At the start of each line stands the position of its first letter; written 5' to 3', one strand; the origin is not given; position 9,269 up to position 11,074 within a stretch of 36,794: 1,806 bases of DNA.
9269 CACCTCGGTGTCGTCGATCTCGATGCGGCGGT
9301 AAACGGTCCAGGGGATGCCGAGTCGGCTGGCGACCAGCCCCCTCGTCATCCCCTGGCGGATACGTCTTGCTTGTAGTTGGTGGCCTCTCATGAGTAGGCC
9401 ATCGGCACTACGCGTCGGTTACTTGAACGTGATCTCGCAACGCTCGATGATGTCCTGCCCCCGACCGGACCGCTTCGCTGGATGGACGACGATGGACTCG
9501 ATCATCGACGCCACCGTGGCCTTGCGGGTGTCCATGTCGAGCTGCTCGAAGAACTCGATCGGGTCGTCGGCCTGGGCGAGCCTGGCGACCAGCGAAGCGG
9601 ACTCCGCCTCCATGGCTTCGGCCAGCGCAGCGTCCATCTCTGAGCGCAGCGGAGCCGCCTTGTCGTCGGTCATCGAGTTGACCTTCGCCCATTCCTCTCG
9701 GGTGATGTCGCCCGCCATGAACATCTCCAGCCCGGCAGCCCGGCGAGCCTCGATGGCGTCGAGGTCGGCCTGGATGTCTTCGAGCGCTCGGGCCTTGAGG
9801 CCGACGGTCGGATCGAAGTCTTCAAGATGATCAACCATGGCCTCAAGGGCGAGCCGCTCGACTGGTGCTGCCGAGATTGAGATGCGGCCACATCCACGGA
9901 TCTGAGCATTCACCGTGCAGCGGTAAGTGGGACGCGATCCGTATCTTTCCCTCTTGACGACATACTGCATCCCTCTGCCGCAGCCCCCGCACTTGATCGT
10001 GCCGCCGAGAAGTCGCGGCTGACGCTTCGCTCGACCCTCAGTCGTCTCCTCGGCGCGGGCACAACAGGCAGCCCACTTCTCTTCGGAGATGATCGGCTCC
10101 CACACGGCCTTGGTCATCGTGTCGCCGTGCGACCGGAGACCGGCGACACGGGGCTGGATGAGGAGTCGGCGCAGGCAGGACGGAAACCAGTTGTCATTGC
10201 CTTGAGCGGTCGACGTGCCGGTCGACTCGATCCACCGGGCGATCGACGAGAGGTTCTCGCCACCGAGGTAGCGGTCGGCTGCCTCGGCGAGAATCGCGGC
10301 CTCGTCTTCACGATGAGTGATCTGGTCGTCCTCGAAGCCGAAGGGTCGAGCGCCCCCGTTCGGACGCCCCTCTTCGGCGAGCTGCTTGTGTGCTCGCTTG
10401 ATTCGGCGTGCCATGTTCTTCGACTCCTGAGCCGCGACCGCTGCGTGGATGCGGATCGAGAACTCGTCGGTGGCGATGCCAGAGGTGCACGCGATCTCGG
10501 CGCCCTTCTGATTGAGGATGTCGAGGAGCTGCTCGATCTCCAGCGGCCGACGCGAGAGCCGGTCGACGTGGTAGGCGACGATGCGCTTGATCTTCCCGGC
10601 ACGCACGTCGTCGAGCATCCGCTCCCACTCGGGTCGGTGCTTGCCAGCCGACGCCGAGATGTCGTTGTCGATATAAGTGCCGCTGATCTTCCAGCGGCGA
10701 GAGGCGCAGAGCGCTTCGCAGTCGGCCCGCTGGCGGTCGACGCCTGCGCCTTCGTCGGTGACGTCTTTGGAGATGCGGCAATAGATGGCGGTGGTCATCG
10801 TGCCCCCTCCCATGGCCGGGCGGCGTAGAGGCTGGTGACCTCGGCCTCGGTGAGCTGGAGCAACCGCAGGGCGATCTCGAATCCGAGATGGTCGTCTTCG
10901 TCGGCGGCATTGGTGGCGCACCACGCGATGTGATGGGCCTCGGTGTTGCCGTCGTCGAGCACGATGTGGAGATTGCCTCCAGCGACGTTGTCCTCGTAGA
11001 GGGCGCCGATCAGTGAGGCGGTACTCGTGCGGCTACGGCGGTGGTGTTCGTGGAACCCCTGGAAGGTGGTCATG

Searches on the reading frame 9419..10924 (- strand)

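Call 74: search_protein_families(library=phrogs, proteins=[window:9419-10924:-], max_evalue=0.001)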
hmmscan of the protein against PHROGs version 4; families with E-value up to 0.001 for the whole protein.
window:9419-10924:- (501 aa): 4 families
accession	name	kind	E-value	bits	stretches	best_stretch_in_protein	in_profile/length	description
phrog_95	-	integration and excision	3.9e-96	324.1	1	40-500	85-573/651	integrase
phrog_125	-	DNA, RNA and nucleotide metabolism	1.8e-23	84.4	1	40-261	17-206/254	DNA invertase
phrog_6620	-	integration and excision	3e-05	24.7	1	43-144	56-150/201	transposase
phrog_8246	-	unknown function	0.00069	20.4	0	372-443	109-181/325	-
